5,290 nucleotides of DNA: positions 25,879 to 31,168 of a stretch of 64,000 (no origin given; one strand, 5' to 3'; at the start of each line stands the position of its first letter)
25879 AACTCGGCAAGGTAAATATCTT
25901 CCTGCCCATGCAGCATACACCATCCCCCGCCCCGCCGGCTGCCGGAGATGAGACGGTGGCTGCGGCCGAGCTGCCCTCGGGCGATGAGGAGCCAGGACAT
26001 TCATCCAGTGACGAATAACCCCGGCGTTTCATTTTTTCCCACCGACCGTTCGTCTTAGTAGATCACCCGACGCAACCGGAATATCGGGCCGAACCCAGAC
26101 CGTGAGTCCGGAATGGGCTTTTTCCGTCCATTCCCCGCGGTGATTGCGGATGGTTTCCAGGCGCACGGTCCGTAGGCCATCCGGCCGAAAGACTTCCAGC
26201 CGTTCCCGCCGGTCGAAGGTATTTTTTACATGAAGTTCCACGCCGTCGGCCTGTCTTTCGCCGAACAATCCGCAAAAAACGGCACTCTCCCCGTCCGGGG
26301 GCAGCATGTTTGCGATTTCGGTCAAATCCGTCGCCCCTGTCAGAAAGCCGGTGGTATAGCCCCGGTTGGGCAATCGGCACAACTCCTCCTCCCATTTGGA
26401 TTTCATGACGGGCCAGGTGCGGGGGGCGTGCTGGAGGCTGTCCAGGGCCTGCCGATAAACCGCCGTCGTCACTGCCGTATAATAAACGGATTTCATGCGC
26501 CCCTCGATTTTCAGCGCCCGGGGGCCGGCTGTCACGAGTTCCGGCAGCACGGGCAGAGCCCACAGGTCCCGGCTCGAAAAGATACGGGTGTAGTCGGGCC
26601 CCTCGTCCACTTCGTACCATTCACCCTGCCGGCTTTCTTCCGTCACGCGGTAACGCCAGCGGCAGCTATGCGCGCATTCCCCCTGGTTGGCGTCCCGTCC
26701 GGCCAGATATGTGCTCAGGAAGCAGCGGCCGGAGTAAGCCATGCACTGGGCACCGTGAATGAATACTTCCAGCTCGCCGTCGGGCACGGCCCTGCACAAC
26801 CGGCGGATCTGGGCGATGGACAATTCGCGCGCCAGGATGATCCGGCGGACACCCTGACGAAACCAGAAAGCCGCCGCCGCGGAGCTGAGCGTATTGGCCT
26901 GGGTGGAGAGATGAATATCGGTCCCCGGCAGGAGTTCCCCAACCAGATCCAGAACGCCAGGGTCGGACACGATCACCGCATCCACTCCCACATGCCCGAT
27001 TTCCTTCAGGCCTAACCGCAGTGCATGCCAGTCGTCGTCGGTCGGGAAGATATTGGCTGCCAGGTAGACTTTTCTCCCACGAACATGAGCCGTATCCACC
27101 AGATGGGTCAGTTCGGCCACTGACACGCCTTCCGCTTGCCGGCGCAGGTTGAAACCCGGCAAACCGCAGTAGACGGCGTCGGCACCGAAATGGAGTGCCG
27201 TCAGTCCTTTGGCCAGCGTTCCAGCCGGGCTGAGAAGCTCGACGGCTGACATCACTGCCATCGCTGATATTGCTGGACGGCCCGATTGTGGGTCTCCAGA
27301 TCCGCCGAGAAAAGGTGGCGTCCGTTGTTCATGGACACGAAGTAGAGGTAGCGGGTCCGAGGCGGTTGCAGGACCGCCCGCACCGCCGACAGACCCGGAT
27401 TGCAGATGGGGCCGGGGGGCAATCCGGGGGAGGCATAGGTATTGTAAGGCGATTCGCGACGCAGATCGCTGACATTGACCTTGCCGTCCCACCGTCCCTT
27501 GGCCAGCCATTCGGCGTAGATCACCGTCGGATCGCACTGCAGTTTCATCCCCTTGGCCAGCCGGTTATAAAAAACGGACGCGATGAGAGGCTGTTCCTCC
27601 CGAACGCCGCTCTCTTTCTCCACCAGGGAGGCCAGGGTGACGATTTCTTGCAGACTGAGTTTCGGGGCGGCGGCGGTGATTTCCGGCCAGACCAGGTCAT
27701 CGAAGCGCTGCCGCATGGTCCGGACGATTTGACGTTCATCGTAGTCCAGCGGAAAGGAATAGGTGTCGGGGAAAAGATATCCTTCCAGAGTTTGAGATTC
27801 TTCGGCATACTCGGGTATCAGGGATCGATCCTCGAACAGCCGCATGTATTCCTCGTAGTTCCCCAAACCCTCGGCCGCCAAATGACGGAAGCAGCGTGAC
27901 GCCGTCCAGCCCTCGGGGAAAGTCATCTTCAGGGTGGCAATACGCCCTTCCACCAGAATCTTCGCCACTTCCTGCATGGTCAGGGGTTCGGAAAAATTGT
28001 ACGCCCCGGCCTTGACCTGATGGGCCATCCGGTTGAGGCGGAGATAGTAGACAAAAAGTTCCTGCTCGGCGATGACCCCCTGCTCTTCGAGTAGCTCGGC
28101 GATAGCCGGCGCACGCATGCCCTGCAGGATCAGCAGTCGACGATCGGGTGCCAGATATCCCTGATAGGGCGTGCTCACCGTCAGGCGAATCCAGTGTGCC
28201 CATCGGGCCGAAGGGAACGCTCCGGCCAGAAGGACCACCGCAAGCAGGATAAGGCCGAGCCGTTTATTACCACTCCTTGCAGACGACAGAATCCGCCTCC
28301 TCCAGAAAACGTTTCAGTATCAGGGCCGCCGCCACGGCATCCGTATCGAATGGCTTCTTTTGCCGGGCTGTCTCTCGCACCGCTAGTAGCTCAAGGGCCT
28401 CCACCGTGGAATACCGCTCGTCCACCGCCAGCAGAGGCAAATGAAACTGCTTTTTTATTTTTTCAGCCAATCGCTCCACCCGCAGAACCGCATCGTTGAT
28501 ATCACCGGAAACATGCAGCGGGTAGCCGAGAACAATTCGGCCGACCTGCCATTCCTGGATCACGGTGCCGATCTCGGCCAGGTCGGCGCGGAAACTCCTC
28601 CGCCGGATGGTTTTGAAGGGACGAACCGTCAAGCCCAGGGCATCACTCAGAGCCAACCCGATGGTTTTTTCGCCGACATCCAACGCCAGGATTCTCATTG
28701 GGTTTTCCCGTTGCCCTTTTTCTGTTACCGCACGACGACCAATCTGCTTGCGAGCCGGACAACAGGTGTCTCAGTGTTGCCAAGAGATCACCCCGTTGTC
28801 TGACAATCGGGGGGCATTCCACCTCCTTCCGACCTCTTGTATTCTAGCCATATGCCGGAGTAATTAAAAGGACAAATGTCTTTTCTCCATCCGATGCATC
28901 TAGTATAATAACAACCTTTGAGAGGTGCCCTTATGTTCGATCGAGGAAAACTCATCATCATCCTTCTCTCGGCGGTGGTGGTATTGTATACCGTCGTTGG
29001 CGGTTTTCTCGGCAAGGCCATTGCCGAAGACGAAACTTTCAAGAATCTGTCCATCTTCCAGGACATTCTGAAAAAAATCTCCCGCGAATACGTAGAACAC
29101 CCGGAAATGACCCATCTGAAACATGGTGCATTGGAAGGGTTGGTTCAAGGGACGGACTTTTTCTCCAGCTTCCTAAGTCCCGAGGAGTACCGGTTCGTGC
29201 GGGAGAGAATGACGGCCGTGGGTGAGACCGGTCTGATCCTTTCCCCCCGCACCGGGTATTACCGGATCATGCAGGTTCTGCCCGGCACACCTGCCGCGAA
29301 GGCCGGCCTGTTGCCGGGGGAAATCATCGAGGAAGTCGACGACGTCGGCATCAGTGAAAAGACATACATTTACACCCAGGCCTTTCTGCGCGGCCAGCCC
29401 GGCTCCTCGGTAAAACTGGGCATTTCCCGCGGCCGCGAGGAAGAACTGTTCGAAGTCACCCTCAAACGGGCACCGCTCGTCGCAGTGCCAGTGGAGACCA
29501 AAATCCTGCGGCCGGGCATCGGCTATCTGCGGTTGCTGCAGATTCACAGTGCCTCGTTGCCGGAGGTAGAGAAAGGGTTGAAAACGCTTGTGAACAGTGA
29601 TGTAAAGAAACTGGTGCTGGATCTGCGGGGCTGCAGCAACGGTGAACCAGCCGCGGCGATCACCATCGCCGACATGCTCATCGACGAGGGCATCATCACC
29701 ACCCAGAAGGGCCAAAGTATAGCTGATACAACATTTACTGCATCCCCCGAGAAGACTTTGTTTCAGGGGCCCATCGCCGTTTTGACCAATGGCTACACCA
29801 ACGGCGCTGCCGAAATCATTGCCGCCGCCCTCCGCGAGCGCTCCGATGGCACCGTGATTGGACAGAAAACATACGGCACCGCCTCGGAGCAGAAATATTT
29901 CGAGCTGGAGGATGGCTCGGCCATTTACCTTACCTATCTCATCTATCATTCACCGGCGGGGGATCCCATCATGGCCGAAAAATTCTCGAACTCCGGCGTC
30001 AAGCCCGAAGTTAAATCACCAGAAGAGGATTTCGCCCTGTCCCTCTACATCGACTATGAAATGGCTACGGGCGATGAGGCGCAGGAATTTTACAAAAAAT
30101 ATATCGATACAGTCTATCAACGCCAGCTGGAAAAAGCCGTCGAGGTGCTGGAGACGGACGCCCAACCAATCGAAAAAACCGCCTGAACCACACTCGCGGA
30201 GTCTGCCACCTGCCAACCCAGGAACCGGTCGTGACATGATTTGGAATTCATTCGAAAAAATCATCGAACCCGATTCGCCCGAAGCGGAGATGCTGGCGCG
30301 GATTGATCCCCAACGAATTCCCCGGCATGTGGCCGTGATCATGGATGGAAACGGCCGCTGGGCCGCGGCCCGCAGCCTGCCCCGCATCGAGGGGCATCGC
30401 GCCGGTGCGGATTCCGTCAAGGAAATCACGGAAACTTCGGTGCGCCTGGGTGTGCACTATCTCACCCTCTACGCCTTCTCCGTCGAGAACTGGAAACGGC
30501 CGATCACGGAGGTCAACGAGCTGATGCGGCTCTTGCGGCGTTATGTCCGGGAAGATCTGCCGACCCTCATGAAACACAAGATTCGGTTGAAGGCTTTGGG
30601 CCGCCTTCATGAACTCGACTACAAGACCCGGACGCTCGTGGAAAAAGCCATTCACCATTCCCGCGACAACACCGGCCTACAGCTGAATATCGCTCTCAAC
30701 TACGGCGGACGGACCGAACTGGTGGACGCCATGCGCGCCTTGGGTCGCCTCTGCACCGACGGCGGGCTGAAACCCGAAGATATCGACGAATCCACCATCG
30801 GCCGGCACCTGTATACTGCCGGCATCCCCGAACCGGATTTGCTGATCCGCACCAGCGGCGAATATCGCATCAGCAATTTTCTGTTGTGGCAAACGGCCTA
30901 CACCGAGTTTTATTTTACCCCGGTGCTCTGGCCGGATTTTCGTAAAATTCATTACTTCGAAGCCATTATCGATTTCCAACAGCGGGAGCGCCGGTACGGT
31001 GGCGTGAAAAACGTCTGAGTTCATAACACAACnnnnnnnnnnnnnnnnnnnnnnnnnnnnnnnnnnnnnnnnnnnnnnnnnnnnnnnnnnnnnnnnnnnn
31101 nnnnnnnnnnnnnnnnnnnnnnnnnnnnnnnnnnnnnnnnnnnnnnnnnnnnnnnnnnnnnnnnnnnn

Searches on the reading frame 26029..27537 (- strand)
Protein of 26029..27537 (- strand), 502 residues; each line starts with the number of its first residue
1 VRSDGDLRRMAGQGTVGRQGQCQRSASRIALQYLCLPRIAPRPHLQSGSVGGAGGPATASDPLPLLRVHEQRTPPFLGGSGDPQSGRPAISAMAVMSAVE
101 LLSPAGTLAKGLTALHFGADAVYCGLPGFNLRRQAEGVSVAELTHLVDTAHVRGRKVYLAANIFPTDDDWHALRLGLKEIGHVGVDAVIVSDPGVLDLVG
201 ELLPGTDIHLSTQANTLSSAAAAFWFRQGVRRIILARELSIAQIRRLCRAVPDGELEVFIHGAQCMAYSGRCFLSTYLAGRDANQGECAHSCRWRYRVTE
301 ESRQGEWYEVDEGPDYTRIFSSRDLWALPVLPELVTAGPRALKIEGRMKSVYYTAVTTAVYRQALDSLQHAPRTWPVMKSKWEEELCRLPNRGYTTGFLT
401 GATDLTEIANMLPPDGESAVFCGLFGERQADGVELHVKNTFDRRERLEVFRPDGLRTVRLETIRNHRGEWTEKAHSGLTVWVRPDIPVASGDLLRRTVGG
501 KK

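Call 57: search_protein_families(library=pfam, proteins=[window:26029-27537:-], max_evalue=0.001)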
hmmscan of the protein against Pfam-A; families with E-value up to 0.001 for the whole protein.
window:26029-27537:- (502 aa): 2 families
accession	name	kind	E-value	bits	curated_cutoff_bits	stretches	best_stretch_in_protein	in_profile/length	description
PF01136.24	Peptidase_U32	-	1.8e-79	266.8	22.4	1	177-402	8-230/233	Peptidase family U32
PF16325.11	Peptidase_U32_C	-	7.2e-11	42.5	28.2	1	420-495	4-83/83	Peptidase family U32 C-terminal domain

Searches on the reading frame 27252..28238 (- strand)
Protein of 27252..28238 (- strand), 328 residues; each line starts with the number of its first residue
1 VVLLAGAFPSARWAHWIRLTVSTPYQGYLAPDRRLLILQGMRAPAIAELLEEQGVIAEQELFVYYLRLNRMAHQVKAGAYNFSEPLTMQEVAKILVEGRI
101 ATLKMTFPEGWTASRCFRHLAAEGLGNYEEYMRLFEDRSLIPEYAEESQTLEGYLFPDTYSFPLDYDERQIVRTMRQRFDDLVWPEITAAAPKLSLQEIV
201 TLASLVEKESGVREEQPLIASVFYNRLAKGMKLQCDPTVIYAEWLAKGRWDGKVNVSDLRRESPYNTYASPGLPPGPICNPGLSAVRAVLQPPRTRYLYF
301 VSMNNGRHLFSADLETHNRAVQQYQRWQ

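Call 75: search_protein_families(library=pfam, proteins=[window:27252-28238:-], max_evalue=0.001)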
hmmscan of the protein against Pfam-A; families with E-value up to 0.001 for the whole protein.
window:27252-28238:- (328 aa): 1 family
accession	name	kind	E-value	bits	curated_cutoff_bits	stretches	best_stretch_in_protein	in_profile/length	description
PF02618.21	YceG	-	1.2e-85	287.7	32.4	1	37-323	3-275/275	YceG-like family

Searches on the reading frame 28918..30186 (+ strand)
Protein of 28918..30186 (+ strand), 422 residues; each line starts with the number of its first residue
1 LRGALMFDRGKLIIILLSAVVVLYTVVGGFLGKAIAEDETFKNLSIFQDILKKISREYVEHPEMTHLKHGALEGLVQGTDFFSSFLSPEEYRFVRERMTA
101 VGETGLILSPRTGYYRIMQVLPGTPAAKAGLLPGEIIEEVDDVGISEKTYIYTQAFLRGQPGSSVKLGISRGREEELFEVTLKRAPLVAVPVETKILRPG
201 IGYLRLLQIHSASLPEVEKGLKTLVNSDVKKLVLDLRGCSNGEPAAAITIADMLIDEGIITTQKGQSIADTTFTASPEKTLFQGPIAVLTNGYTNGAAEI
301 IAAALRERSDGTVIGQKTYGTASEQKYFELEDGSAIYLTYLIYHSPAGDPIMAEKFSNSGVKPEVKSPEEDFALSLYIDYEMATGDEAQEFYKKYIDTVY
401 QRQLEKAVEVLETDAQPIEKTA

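Call 75: search_protein_families(library=pfam, proteins=[window:28918-30186:+], max_evalue=0.001)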
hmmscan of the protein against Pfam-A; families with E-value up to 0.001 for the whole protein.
window:28918-30186:+ (422 aa): 3 families
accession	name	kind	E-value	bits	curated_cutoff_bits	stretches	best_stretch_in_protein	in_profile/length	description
PF03572.23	Peptidase_S41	-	5.5e-31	107.8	24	1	201-366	2-164/165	Peptidase family S41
PF17820.7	PDZ_6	-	1.5e-10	41.1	27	1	117-169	2-52/54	PDZ domain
PF13180.12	PDZ_2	-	1e-08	35.7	27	1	107-182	6-80/80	PDZ domain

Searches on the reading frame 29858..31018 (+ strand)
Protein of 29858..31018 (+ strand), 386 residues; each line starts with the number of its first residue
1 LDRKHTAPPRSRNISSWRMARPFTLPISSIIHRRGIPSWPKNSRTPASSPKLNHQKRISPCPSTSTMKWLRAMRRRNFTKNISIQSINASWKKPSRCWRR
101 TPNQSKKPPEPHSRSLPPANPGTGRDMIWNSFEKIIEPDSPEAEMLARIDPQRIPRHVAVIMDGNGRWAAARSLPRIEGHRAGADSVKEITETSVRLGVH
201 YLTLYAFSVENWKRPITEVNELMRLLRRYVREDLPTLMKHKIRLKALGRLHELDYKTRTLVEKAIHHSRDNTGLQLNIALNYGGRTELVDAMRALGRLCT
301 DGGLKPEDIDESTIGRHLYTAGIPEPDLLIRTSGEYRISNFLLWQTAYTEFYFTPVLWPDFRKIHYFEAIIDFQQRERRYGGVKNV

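Call 75: search_protein_families(library=pfam, proteins=[window:29858-31018:+], max_evalue=0.001)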
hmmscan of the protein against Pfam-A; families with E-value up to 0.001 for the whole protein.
window:29858-31018:+ (386 aa): 1 family
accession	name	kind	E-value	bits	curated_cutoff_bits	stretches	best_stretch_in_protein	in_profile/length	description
PF01255.24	Prenyltransf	-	1.9e-83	279.8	27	1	161-381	1-219/219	Putative undecaprenyl diphosphate synthase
